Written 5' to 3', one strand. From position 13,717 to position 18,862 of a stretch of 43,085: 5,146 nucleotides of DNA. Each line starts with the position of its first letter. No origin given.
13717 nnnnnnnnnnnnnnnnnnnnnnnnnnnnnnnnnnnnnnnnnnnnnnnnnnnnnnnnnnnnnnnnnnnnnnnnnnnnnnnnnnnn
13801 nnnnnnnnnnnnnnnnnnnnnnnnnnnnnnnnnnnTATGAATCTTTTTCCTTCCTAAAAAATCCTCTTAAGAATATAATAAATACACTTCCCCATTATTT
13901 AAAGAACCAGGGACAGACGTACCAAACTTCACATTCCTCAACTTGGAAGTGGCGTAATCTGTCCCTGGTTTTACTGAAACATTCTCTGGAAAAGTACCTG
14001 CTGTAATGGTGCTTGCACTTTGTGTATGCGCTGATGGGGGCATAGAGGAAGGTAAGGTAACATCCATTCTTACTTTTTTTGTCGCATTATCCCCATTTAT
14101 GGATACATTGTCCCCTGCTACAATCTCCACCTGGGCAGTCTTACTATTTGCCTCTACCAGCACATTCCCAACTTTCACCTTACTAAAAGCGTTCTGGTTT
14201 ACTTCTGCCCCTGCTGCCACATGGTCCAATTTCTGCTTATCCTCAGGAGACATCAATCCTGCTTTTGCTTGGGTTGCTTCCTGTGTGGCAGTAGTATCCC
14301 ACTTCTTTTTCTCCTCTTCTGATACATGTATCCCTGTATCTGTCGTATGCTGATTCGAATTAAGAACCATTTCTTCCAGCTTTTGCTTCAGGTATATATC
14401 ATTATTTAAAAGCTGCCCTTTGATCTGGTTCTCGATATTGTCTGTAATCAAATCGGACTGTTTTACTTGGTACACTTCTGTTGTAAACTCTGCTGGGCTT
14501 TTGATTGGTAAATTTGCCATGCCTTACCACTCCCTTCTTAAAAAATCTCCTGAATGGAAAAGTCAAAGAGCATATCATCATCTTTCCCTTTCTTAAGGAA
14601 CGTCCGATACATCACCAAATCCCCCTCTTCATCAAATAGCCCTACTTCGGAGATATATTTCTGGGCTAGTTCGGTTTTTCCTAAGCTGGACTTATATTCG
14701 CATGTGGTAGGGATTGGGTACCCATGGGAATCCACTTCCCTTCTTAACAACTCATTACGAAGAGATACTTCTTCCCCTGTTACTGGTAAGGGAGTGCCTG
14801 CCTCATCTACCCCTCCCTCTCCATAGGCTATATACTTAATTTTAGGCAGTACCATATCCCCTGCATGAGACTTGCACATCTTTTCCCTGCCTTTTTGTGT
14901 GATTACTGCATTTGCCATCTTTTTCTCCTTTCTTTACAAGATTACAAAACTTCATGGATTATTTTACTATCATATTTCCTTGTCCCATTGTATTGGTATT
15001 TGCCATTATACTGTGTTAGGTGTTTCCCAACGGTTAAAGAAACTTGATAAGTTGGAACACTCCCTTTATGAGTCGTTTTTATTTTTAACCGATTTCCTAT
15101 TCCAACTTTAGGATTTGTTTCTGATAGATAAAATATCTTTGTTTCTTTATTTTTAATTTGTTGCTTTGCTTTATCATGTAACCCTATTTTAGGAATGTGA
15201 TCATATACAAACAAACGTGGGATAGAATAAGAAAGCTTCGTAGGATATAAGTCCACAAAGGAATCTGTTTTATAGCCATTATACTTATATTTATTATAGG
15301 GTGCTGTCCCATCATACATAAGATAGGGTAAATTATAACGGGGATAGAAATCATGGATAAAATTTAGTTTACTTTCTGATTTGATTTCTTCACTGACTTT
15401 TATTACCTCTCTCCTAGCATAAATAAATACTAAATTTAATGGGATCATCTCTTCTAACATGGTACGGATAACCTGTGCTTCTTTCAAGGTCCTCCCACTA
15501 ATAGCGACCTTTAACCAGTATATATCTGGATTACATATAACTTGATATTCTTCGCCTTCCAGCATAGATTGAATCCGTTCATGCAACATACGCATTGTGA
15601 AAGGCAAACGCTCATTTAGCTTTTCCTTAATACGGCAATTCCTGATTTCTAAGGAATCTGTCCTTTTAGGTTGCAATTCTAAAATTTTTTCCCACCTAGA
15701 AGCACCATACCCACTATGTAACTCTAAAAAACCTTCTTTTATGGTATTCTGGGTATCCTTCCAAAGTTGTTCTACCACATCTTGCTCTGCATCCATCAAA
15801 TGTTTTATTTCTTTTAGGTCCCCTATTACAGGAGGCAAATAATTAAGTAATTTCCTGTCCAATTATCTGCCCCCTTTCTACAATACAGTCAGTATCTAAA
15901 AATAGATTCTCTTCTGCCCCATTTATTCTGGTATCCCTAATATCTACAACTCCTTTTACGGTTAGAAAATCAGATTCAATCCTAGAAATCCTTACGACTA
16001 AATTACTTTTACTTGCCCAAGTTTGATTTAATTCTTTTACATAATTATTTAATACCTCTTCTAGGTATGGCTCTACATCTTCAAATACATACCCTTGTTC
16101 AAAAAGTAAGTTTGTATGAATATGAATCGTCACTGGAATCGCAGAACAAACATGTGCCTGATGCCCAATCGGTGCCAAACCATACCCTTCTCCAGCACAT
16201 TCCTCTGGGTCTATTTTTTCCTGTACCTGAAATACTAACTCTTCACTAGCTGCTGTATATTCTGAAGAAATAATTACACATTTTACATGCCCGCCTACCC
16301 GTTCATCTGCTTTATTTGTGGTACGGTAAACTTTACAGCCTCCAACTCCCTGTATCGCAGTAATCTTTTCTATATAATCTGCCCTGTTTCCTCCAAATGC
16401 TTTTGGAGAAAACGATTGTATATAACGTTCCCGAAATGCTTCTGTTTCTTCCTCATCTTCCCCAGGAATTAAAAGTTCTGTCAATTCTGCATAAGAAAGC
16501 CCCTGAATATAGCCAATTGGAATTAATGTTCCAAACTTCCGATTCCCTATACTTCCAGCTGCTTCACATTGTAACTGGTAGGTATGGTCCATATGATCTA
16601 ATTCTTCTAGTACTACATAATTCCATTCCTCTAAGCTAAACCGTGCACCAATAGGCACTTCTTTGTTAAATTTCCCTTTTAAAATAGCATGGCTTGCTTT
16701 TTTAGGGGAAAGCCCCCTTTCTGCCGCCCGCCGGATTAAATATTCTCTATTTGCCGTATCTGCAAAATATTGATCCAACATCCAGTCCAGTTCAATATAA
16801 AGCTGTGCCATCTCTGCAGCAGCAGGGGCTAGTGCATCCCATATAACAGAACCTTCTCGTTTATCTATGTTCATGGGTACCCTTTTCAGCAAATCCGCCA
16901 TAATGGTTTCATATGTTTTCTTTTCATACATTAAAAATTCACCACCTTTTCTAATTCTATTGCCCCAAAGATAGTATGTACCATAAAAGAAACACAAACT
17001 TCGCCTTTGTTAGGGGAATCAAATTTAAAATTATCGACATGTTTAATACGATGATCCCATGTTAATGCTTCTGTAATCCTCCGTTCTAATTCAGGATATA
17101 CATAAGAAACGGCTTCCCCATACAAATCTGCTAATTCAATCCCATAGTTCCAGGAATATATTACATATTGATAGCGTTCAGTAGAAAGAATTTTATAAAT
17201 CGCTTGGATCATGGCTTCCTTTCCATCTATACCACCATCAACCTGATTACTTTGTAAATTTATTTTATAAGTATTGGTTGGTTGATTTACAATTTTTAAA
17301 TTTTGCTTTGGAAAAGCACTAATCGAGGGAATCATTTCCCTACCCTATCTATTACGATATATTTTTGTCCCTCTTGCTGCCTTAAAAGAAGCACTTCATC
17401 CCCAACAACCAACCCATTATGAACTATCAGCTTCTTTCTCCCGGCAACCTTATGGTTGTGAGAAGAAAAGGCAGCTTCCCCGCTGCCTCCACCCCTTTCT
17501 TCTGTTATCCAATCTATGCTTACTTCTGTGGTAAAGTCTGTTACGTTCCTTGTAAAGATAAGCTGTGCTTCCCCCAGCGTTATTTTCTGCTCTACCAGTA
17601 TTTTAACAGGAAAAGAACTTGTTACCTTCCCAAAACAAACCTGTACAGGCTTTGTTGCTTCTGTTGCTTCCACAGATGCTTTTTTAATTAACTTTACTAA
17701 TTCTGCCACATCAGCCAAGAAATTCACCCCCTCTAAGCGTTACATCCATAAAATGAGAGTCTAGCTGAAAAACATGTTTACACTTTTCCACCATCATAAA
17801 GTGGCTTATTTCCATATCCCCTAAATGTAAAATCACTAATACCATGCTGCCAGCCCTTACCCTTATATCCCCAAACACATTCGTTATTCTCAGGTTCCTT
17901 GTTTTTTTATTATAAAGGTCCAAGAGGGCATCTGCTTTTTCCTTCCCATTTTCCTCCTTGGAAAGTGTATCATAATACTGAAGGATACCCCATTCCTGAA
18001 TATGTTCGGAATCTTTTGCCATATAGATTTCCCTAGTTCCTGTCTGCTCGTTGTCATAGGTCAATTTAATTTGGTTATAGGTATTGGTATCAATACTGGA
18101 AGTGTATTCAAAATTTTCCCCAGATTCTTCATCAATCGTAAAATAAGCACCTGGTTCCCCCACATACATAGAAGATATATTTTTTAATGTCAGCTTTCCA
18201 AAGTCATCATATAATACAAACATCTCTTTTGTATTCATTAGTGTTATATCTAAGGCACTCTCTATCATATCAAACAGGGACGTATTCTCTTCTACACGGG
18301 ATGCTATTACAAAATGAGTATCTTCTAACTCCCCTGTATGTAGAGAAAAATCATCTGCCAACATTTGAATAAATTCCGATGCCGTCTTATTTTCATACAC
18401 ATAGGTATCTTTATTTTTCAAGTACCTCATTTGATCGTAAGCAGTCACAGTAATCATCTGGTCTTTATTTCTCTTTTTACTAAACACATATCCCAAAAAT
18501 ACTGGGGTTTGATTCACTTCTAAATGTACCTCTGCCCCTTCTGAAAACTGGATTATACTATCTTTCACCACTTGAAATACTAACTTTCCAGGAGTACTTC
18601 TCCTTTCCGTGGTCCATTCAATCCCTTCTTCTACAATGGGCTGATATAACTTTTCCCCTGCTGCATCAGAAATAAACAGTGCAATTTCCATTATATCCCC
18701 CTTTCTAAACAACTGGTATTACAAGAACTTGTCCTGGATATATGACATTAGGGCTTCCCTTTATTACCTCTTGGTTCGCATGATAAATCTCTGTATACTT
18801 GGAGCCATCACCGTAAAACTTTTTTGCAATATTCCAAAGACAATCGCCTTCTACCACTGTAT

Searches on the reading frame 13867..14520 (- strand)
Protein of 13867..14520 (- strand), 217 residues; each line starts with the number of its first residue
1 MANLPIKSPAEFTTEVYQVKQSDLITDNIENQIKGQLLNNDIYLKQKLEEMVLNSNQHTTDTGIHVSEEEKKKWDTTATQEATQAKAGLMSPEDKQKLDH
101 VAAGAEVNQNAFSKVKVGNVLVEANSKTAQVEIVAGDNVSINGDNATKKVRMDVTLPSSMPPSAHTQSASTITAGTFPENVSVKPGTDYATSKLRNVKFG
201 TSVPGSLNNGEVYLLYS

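Call 53: search_protein_families(library=phrogs, proteins=[window:13867-14520:-], max_evalue=0.00001)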
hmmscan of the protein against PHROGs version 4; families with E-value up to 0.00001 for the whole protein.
window:13867-14520:- (217 aa): 3 families
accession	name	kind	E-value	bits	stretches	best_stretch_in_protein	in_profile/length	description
phrog_7389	-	tail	9.5e-13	48.6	1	81-150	532-601/732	tail fiber protein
phrog_6907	-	unknown function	8.1e-06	27.1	1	60-102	47-89/99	-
phrog_8437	-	unknown function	8.5e-06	26.4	0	33-126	30-128/230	-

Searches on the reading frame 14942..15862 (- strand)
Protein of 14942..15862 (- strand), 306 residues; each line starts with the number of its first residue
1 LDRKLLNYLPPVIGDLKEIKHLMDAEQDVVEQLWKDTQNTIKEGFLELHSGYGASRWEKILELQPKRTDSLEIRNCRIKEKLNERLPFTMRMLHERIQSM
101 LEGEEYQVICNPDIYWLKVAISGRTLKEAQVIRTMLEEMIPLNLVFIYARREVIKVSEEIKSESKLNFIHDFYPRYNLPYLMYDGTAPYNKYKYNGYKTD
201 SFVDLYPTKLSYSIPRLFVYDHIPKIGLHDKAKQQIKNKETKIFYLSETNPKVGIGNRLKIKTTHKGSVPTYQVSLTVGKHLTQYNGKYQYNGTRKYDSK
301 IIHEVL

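Call 53: search_protein_families(library=phrogs, proteins=[window:14942-15862:-], max_evalue=0.00001)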
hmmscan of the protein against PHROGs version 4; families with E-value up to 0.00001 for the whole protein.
window:14942-15862:- (306 aa): 3 families
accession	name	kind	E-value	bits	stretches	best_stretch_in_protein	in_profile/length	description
phrog_521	-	tail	2.6e-32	113.1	1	1-150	26-176/534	tail protein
phrog_19250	-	unknown function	1.2e-11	45.7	1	4-96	6-98/100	-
phrog_1160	-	tail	2.6e-07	30.8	1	3-306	18-300/528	baseplate protein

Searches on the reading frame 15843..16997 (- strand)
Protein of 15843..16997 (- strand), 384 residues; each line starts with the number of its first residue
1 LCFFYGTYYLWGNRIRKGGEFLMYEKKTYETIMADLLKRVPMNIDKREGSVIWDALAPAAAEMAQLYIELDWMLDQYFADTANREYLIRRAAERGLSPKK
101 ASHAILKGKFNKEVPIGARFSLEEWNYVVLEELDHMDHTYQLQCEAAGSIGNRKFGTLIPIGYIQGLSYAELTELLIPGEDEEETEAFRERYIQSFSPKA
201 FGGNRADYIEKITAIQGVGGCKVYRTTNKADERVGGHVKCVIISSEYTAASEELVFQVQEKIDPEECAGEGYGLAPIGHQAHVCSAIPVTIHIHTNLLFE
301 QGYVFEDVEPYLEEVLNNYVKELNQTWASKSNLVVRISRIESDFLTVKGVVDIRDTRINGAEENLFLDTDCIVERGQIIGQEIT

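Call 53: search_protein_families(library=phrogs, proteins=[window:15843-16997:-], max_evalue=0.00001)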
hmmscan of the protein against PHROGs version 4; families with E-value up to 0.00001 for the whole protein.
window:15843-16997:- (384 aa): 5 families
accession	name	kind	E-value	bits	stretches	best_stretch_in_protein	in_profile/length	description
phrog_6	-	tail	1.1e-54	187.1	1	23-369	66-417/548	baseplate wedge subunit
phrog_1608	-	tail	7.8e-33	114.5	1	178-381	3-189/192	tail protein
phrog_12386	-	unknown function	2.7e-22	79.9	1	28-95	5-72/72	-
phrog_19227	-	unknown function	3.7e-12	47.2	1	326-380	2-56/56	-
phrog_2103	-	tail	5e-08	33.6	1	30-117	13-103/162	baseplate protein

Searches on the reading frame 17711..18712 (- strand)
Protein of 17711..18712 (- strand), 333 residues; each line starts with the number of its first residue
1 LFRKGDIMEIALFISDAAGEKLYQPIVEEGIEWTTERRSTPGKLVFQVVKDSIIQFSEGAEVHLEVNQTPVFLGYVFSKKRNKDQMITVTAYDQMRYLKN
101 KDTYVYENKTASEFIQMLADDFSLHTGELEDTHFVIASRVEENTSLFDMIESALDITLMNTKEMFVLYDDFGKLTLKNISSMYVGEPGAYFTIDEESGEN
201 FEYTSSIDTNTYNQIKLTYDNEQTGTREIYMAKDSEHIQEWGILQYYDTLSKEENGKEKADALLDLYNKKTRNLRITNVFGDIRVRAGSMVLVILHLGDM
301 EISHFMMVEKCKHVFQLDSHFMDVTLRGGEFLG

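Call 53: search_protein_families(library=phrogs, proteins=[window:17711-18712:-], max_evalue=0.00001)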
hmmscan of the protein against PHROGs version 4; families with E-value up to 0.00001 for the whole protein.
window:17711-18712:- (333 aa): 1 family
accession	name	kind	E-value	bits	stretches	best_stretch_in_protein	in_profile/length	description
phrog_400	-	tail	1.9e-105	355.2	1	8-330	17-339/654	tail protein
